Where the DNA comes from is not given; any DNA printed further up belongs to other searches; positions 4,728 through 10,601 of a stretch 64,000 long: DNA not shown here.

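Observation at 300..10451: Seven-gene SipW/TasA-like locus with an LPXTG-type subunit and a 1857-aa beta-helix protein: candidate undescribed multi-subunit fibre/adhesin system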

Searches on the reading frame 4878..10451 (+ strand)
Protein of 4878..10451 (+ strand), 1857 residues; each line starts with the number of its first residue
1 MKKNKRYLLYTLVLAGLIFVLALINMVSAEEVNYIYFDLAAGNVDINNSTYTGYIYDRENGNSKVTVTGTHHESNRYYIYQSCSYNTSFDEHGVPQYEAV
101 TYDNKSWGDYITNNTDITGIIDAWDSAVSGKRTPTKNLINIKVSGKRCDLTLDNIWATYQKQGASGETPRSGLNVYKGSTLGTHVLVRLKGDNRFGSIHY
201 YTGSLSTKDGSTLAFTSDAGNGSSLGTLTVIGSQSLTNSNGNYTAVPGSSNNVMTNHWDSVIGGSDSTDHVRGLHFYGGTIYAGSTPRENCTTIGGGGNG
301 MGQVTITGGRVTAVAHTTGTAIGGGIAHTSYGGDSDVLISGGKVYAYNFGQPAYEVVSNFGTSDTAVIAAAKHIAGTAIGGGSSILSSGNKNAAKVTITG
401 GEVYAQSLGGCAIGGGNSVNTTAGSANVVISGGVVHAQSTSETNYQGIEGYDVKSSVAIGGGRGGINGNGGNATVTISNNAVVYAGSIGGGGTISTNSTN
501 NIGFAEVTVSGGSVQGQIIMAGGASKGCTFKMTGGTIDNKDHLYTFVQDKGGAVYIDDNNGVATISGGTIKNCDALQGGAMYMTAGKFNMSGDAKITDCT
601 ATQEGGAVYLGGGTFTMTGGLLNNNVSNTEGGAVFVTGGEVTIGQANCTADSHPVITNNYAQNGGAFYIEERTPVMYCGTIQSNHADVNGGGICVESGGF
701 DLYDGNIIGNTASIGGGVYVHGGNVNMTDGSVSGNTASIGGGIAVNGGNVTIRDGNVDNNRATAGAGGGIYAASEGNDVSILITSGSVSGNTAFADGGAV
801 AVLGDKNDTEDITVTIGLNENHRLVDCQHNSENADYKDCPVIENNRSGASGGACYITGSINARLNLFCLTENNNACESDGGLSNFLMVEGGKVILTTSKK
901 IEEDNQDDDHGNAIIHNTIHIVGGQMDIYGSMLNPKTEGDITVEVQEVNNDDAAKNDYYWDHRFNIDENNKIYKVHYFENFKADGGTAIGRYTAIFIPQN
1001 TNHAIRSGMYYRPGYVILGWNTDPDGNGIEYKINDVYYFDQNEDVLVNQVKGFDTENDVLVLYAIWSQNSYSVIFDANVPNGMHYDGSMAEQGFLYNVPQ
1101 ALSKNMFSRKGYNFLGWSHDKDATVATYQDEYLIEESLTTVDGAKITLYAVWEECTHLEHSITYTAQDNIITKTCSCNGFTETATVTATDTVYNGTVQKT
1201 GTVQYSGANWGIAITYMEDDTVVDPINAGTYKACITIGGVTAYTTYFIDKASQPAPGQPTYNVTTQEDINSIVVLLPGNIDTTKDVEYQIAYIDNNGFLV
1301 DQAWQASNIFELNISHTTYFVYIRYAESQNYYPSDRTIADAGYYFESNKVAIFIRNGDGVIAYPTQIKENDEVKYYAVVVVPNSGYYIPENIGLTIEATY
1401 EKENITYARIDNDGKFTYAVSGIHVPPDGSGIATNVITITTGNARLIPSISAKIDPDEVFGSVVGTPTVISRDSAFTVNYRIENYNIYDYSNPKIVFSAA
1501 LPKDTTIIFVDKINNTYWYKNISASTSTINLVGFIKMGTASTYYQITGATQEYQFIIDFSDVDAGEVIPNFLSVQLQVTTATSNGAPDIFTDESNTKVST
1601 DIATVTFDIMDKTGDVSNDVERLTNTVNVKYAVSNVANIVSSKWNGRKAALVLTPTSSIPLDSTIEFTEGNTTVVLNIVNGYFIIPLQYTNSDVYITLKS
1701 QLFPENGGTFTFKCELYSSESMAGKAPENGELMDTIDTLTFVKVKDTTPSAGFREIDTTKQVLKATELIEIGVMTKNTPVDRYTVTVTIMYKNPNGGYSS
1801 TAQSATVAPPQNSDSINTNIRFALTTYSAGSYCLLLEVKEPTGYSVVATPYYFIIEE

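Call 3: search_protein_families(library=pfam, proteins=[window:4878-10451:+], max_evalue=0.1)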
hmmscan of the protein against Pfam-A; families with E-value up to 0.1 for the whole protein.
window:4878-10451:+ (1857 aa): 2 families
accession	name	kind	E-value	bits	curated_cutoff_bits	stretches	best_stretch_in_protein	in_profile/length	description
PF09479.16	Flg_new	-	4.5e-07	30.3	27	1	1071-1150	1-64/65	Listeria-Bacteroides repeat domain (List_Bact_rpt)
PF07233.18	DUF1425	-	0.026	14.9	28.3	1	1263-1308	21-69/96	Protein of unknown function (DUF1425)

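Call 4: search_protein_families(library=ncbifam, proteins=[window:4878-10451:+], max_evalue=0.1)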
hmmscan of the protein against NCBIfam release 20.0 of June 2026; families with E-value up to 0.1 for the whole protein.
window:4878-10451:+ (1857 aa): 1 family
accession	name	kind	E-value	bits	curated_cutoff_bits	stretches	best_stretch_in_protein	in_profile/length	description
TIGR02543.1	List_Bact_rpt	repeat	2.8e-05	24.4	20.95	0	1108-1153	2-41/44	TIGR02543 family repeat protein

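Call 69: search_solved_structures(query=window:4878-10451:+, max_evalue=1)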
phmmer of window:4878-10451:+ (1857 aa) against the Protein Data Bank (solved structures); distinct sequences matched with E-value up to 1: 1.
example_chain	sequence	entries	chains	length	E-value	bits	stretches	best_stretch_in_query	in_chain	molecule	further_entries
4pw0_A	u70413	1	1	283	0.72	10.4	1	530-582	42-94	Alpha/beta hydrolase fold protein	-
